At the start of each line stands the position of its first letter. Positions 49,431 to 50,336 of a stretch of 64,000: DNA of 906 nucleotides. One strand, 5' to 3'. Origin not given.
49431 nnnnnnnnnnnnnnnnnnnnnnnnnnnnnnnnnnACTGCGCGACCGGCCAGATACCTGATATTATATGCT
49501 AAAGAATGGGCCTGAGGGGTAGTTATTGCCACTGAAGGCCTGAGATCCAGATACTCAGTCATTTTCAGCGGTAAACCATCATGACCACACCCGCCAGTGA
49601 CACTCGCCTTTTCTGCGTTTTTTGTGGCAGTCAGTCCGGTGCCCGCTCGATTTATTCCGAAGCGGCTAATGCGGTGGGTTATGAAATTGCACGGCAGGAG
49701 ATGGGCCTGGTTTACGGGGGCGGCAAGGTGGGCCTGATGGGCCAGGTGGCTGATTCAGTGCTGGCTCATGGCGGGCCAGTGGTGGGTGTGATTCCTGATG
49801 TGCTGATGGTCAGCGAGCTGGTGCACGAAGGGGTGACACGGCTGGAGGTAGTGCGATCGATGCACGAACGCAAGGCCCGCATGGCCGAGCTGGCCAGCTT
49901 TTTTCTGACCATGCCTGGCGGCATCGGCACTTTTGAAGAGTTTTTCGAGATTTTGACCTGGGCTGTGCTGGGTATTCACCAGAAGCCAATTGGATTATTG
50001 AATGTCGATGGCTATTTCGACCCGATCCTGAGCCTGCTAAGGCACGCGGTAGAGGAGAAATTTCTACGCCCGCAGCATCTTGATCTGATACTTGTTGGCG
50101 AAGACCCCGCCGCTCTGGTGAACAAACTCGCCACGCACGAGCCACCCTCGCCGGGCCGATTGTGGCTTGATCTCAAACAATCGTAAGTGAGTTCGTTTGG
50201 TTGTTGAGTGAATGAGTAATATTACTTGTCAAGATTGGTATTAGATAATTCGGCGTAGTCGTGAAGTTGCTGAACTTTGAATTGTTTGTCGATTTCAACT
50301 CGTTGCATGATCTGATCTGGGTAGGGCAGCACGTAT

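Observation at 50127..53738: Two adjacent AT-rich insertions, each bracketed by a ~62-nt imperfect direct repeat of native sequence, with an 'empty-site' block preserved between them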

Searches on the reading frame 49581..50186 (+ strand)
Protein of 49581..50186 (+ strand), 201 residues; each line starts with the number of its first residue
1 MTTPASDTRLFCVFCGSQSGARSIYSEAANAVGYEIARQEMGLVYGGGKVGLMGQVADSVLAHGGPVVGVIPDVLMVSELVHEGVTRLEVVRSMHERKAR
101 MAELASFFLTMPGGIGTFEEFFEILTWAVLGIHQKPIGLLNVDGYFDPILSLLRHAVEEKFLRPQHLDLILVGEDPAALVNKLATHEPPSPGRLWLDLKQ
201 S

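Call 5: search_protein_families(library=pfam, proteins=[window:49581-50186:+], max_evalue=0.01)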
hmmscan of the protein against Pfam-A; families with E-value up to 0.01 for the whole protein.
window:49581-50186:+ (201 aa): 2 families
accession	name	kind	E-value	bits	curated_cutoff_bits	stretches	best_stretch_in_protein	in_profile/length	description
PF03641.19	Lysine_decarbox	-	4.5e-42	143.8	27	1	53-183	1-131/131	Possible lysine decarboxylase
PF18306.6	LDcluster4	-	1.1e-10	41.7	26.3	1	16-123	8-112/151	SLOG cluster4 family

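Call 11: find_encoding_contigs(protein=window:49581-50186:+, flank=10000, max_places=10)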
Protein window:49581-50186:+ (201 aa): 13 contigs read that carry it; 10 places shown.
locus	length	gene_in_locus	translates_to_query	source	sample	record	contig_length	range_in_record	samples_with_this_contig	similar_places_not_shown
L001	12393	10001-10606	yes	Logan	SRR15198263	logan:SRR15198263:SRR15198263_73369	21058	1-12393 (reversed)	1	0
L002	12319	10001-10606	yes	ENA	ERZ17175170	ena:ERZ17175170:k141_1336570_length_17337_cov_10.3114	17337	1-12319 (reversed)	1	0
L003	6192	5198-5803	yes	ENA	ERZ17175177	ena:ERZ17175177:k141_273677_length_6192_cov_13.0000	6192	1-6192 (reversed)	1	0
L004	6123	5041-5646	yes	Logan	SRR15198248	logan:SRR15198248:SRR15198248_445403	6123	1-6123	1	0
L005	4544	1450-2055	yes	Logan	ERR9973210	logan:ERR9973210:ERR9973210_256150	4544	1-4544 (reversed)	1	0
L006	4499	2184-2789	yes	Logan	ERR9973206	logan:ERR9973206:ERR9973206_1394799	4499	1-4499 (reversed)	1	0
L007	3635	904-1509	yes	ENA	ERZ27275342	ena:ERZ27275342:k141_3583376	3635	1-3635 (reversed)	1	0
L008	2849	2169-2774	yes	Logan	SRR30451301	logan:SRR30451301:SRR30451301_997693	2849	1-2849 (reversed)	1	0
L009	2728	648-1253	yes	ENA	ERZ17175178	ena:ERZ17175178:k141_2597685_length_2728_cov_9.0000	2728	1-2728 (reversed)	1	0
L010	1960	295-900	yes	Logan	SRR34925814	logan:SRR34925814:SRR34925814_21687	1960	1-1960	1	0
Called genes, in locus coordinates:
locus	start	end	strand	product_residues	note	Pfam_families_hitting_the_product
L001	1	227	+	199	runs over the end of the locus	PF00117:GATase, PF07722:Peptidase_C26 (faint)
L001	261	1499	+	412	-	PF03453:MoeA_N, PF00994:MoCF_biosynth, PF03454:MoeA_C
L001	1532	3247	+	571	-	PF20154:LNT_N, PF00795:CN_hydrolase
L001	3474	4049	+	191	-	-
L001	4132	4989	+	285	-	PF24161:CCDC39 (weak)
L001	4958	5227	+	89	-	-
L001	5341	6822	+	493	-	PF08323:Glyco_transf_5, PF13439:Glyco_transf_4 (faint), PF20706:GT4-conflict (faint), PF00534:Glycos_transf_1, PF13692:Glyco_trans_1_4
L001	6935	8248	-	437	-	PF05922:Inhibitor_I9, PF00082:Peptidase_S8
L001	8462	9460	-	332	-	PF08240:ADH_N, PF00107:ADH_zinc_N, PF13602:ADH_zinc_N_2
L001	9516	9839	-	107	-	PF00355:Rieske, PF13806:Rieske_2, PF22543:Rieske_4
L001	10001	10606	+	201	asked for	PF18306:LDcluster4, PF03641:Lysine_decarbox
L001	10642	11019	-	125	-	-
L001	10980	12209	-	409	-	-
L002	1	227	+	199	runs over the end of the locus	PF00117:GATase, PF07722:Peptidase_C26 (faint)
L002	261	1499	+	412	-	PF03453:MoeA_N, PF00994:MoCF_biosynth, PF03454:MoeA_C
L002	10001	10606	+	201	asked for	PF18306:LDcluster4, PF03641:Lysine_decarbox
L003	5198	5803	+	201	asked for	PF18306:LDcluster4, PF03641:Lysine_decarbox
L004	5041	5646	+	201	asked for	PF18306:LDcluster4, PF03641:Lysine_decarbox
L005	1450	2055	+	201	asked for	PF18306:LDcluster4, PF03641:Lysine_decarbox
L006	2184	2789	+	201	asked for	PF18306:LDcluster4, PF03641:Lysine_decarbox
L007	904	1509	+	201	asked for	PF18306:LDcluster4, PF03641:Lysine_decarbox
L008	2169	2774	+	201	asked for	PF18306:LDcluster4, PF03641:Lysine_decarbox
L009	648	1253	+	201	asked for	PF18306:LDcluster4, PF03641:Lysine_decarbox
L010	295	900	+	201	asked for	PF18306:LDcluster4, PF03641:Lysine_decarbox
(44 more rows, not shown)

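Call 24: search_protein_families(library=ncbifam, proteins=[window:49581-50186:+], max_evalue=1)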
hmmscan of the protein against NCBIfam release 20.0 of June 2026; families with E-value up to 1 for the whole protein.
window:49581-50186:+ (201 aa): 5 families
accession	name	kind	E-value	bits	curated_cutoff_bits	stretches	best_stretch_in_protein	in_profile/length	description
TIGR00730.1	TIGR00730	subfamily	3.1e-58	196.4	96.35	1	11-184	3-176/178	TIGR00730 family Rossman fold protein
NF058542.1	CtkRMPhLog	equivalog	1.9e-35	122.4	300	1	11-179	4-171/177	cytokinin riboside 5'-monophosphate phosphoribohydrolase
TIGR00725.1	TIGR00725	hypoth_equivalog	1.5e-05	24.5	106.9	1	24-124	15-111/159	TIGR00725 family protein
NF038390.1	Nsidase_PpnN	equivalog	0.03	13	450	1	16-126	152-267/450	nucleotide 5'-monophosphate nucleosidase PpnN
NF005299.0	PRK06827.1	subfamily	0.1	11.2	327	1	73-123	267-317/383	phosphoribosylpyrophosphate synthetase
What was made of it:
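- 49581..50186 (+): LOG-family gene (TIGR00730 / Lysine_decarbox), intact, resident lineage. Pfam 4.5e-42 and NCBIfam 3e-58 (calls 5, 24).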

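Call 30: find_related_loci(query=window:49581-50186:+, collection=metagenome_contigs, flank=6000)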
Query window:49581-50186:+ (201 aa) in metagenome_contigs; peptide patterns used: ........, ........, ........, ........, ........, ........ (x = any residue, [..] = any of these).
600 stretches matched a pattern (row limit reached: there are more); 466 encode a relative of the query (tblastn E <= 1e-3); the best 80 are kept; 80 distinct loci.
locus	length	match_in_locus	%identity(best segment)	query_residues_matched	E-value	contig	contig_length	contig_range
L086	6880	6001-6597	84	3-201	1e-110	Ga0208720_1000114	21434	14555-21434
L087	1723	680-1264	77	7-201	2e-106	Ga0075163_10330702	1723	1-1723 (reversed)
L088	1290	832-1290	82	4-156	6e-86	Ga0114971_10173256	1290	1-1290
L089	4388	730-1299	64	12-201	1e-79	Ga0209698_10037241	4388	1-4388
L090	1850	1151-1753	59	4-201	3e-83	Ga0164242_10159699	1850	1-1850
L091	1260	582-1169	60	6-201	2e-83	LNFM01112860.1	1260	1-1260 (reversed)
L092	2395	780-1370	58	5-201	2e-79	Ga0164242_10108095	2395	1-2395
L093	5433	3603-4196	57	4-201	8e-75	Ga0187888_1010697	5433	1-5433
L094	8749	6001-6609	56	2-201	1e-74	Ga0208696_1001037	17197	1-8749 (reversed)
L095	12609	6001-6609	56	2-201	1e-74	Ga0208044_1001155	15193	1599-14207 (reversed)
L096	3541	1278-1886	56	2-201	7e-75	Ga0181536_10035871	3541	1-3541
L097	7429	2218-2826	56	2-201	2e-74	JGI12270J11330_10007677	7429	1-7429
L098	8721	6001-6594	56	4-201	1e-73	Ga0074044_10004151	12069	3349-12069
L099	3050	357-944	56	6-201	4e-74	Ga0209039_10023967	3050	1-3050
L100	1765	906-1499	56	4-201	1e-75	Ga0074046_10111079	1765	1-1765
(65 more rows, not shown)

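Call 37: list_cluster_members(proteins=[window:49581-50186:+, window:49096-49464:-])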
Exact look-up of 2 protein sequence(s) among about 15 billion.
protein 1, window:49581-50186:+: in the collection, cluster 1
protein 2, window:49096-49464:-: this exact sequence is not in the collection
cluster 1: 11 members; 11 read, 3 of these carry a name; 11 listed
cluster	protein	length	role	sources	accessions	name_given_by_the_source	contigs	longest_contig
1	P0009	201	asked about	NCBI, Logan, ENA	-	-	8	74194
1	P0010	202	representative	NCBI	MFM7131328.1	MAG: TIGR00730 family Rossman fold protein [bacterium]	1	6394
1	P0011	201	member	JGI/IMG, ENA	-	uncharacterized protein (TIGR00730 family)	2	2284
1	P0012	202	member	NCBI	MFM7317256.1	MAG: TIGR00730 family Rossman fold protein [bacterium]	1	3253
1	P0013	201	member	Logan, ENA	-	-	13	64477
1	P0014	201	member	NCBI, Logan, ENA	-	-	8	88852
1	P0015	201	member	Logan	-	-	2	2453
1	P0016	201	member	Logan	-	-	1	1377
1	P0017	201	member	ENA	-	-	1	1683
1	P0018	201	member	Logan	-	-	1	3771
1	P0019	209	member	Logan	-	-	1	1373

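Call 39: find_encoding_contigs(protein=P0014, flank=8000, max_places=8)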
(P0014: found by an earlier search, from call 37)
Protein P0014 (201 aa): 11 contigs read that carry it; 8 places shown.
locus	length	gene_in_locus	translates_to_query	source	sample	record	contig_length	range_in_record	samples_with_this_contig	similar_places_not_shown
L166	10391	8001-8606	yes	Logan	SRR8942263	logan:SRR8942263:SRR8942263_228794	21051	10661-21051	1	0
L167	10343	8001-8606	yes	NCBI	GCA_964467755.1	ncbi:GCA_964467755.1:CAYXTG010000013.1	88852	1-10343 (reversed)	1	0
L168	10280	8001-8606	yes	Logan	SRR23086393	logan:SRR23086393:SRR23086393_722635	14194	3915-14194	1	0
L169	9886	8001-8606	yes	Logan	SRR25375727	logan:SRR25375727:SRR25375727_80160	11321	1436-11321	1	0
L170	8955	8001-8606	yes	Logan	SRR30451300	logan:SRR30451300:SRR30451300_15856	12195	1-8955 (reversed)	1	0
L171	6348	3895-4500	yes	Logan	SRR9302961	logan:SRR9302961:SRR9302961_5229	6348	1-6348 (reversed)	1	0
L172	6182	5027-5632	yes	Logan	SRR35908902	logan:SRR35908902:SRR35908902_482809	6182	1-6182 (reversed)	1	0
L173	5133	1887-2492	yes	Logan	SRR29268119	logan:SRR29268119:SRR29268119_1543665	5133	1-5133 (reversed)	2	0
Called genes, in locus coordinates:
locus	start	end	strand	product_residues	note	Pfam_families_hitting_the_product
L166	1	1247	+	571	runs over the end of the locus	PF20154:LNT_N, PF00795:CN_hydrolase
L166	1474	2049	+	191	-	-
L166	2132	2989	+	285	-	PF24161:CCDC39 (weak)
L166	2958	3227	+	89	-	-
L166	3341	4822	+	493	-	PF08323:Glyco_transf_5, PF13439:Glyco_transf_4 (faint), PF20706:GT4-conflict (faint), PF00534:Glycos_transf_1, PF13692:Glyco_trans_1_4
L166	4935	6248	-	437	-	PF05922:Inhibitor_I9, PF00082:Peptidase_S8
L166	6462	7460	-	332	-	PF08240:ADH_N, PF00107:ADH_zinc_N, PF13602:ADH_zinc_N_2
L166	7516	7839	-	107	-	PF00355:Rieske, PF13806:Rieske_2, PF22543:Rieske_4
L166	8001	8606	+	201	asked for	PF18306:LDcluster4, PF03641:Lysine_decarbox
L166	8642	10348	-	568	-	-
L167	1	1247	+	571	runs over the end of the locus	PF20154:LNT_N, PF00795:CN_hydrolase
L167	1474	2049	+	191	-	-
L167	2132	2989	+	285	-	PF24161:CCDC39 (weak)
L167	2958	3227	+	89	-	-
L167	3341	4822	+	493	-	PF08323:Glyco_transf_5, PF13439:Glyco_transf_4 (faint), PF20706:GT4-conflict (faint), PF00534:Glycos_transf_1, PF13692:Glyco_trans_1_4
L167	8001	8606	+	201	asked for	PF18306:LDcluster4, PF03641:Lysine_decarbox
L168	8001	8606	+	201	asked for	PF18306:LDcluster4, PF03641:Lysine_decarbox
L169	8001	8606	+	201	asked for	PF18306:LDcluster4, PF03641:Lysine_decarbox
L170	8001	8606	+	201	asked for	PF18306:LDcluster4, PF03641:Lysine_decarbox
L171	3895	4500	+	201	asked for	PF18306:LDcluster4, PF03641:Lysine_decarbox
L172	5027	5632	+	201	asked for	PF18306:LDcluster4, PF03641:Lysine_decarbox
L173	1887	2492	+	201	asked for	PF18306:LDcluster4, PF03641:Lysine_decarbox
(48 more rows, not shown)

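Call 40: find_encoding_contigs(protein=P0018, flank=8000, max_places=6)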
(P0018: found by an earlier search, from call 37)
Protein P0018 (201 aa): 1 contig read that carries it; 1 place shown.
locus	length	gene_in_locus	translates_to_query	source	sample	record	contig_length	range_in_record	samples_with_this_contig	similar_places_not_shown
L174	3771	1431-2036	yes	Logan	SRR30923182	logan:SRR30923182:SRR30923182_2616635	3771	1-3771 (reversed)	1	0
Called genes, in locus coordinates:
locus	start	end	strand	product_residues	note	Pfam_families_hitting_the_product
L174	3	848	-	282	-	?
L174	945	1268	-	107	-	PF00355:Rieske, PF13806:Rieske_2, PF22543:Rieske_4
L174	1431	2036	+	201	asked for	PF18306:LDcluster4, PF03641:Lysine_decarbox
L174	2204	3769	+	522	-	?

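Call 41: find_encoding_contigs(protein=P0010, flank=8000, max_places=6)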
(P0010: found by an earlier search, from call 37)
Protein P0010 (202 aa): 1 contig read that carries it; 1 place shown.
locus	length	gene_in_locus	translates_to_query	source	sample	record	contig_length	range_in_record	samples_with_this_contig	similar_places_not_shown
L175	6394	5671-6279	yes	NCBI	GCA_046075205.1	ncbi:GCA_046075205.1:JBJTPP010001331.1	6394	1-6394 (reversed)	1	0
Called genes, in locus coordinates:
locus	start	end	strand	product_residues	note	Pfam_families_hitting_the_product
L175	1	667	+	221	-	?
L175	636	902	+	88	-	-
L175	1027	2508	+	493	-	PF08323:Glyco_transf_5, PF13439:Glyco_transf_4 (faint), PF20706:GT4-conflict (faint), PF00534:Glycos_transf_1, PF13692:Glyco_trans_1_4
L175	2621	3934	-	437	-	PF05922:Inhibitor_I9, PF00082:Peptidase_S8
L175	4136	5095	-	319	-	PF08240:ADH_N, PF00107:ADH_zinc_N, PF13602:ADH_zinc_N_2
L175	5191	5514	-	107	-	PF00355:Rieske, PF13806:Rieske_2, PF22543:Rieske_4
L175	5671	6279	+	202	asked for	PF18306:LDcluster4, PF03641:Lysine_decarbox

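Call 42: find_encoding_contigs(protein=P0013, flank=8000, max_places=10)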
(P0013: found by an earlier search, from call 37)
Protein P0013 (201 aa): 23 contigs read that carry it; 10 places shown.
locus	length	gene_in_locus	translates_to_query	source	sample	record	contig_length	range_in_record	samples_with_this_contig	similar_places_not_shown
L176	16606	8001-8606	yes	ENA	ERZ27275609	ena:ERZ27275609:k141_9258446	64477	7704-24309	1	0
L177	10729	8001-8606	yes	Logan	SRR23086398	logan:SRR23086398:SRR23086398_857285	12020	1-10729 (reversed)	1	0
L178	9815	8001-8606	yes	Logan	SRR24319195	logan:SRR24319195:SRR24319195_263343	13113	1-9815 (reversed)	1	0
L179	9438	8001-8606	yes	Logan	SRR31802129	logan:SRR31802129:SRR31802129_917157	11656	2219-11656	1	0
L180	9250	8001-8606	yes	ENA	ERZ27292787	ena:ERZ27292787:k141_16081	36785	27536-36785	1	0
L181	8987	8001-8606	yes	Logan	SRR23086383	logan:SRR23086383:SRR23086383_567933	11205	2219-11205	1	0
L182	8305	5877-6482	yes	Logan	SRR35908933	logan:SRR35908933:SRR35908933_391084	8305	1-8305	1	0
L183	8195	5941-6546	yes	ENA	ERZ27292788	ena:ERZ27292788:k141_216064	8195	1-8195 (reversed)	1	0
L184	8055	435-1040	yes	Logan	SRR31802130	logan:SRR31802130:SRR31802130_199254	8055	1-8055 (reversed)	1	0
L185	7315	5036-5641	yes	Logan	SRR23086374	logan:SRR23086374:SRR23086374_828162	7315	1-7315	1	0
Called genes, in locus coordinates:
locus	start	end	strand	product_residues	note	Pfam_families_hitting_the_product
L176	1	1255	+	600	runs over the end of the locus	PF20154:LNT_N, PF00795:CN_hydrolase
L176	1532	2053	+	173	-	-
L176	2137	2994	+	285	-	-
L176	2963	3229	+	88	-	-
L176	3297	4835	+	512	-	PF08323:Glyco_transf_5, PF20706:GT4-conflict (faint), PF13439:Glyco_transf_4 (weak), PF13579:Glyco_trans_4_4 (faint), PF00534:Glycos_transf_1, PF13692:Glyco_trans_1_4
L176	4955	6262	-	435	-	PF05922:Inhibitor_I9, PF00082:Peptidase_S8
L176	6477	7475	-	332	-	PF08240:ADH_N, PF00107:ADH_zinc_N, PF13602:ADH_zinc_N_2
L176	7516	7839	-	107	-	PF00355:Rieske, PF13806:Rieske_2, PF22543:Rieske_4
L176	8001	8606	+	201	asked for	PF18306:LDcluster4, PF03641:Lysine_decarbox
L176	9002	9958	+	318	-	-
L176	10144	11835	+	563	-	PF07969:Amidohydro_3, PF01979:Amidohydro_1 (weak)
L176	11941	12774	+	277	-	PF01738:DLH, PF00326:Peptidase_S9 (faint)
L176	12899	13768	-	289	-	PF00140:Sigma70_r1_2, PF04542:Sigma70_r2, PF04545:Sigma70_r4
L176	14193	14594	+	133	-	-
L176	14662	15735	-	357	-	PF07963:N_methyl, PF07596:SBP_bac_10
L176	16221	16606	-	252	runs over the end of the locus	PF01656:CbiA (weak), PF13500:AAA_26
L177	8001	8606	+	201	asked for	PF18306:LDcluster4, PF03641:Lysine_decarbox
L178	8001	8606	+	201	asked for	PF18306:LDcluster4, PF03641:Lysine_decarbox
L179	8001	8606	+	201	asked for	PF18306:LDcluster4, PF03641:Lysine_decarbox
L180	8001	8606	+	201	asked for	PF18306:LDcluster4, PF03641:Lysine_decarbox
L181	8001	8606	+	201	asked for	PF18306:LDcluster4, PF03641:Lysine_decarbox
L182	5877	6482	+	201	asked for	PF18306:LDcluster4, PF03641:Lysine_decarbox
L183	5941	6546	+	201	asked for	PF18306:LDcluster4, PF03641:Lysine_decarbox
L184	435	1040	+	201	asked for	PF18306:LDcluster4, PF03641:Lysine_decarbox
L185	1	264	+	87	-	?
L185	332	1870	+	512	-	PF08323:Glyco_transf_5, PF20706:GT4-conflict (faint), PF13439:Glyco_transf_4 (weak), PF13579:Glyco_trans_4_4 (faint), PF00534:Glycos_transf_1, PF13692:Glyco_trans_1_4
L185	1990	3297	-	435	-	PF05922:Inhibitor_I9, PF00082:Peptidase_S8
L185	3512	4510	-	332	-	PF08240:ADH_N, PF00107:ADH_zinc_N, PF13602:ADH_zinc_N_2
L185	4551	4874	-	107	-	PF00355:Rieske, PF13806:Rieske_2, PF22543:Rieske_4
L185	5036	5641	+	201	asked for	PF18306:LDcluster4, PF03641:Lysine_decarbox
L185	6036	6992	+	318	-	-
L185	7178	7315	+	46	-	?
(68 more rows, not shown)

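Call 54: find_encoding_contigs(protein=P0015, flank=8000, max_places=6)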
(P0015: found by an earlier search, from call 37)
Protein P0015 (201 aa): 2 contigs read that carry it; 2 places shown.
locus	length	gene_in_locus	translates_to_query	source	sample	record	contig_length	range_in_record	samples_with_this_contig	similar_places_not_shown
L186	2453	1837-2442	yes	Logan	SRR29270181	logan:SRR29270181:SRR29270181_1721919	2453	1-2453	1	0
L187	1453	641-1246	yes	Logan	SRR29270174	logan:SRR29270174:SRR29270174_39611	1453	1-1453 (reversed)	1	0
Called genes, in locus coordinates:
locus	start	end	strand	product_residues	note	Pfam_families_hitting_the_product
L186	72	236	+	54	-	-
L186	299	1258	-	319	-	PF08240:ADH_N, PF00107:ADH_zinc_N, PF13602:ADH_zinc_N_2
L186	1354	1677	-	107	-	PF00355:Rieske, PF13806:Rieske_2, PF22543:Rieske_4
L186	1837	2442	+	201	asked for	PF18306:LDcluster4, PF03641:Lysine_decarbox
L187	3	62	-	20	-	?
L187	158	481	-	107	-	PF00355:Rieske, PF13806:Rieske_2, PF22543:Rieske_4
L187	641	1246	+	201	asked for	PF18306:LDcluster4, PF03641:Lysine_decarbox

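Call 55: find_encoding_contigs(protein=P0016, flank=8000, max_places=6)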
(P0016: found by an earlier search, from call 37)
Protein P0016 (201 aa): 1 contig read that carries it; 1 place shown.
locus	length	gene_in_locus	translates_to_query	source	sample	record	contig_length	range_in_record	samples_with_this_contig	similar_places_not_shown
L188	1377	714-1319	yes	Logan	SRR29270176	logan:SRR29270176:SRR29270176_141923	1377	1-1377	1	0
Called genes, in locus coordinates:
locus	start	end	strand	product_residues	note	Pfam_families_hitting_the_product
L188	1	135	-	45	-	?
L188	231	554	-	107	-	PF00355:Rieske, PF13806:Rieske_2, PF22543:Rieske_4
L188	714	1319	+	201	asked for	PF18306:LDcluster4, PF03641:Lysine_decarbox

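Call 86: search_protein_families(library=pfam, proteins=[L176:9002-9958:+], max_evalue=0.01)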
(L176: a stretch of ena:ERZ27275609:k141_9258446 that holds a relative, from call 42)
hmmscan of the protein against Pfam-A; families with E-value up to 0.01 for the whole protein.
L176:9002-9958:+ (318 aa): 13 families
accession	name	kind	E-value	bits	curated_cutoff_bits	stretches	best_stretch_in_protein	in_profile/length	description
PF01436.27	NHL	-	8.4e-24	82.8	20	2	115-141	2-28/28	NHL repeat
PF08450.18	SGL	-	8.8e-19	68.5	26.3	2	156-192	184-220/246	SMP-30/Gluconolactonase/LRE-like region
PF24684.1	Vgb_lyase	-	1.3e-14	54.2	50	2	70-181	177-289/290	Virginiamycin B lyase family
PF06977.17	SdiA-regulated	-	5.4e-09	36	21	0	106-131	214-239/249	SdiA-regulated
PF06739.17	SBBP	-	2.3e-08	34.3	20.5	0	192-212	8-28/38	Beta-propeller repeat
PF25021.1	TEN_NHL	-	6.7e-07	29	27.1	0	101-147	128-172/357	Teneurin NHL domain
PF22701.2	Mala_s_1-like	-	1.4e-06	28.7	27.5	1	78-226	3-159/195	Mal s 1 allergenic protein-like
PF03022.22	MRJP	-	1.6e-06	28.2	19.8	0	77-116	189-228/288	Major royal jelly protein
PF20067.5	SSL_N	-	3.9e-05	23.8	18.9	0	242-254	25-37/46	Strictosidine synthase-like, N-terminal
PF13449.12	Phytase-like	-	0.00011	22.6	27.6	0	35-110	14-104/284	Esterase-like activity of phytase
PF24170.1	Fn3-II_PB4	-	0.00084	20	27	0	100-125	67-92/95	Straight fiber protein PB4 second Fn3-like domain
PF05787.19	PhoX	-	0.0047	16.6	24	0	145-187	418-463/515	Alkaline phosphatase PhoX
PF07589.16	PEP-CTERM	-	0.0095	16.4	20.7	0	288-312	1-24/24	PEP-CTERM motif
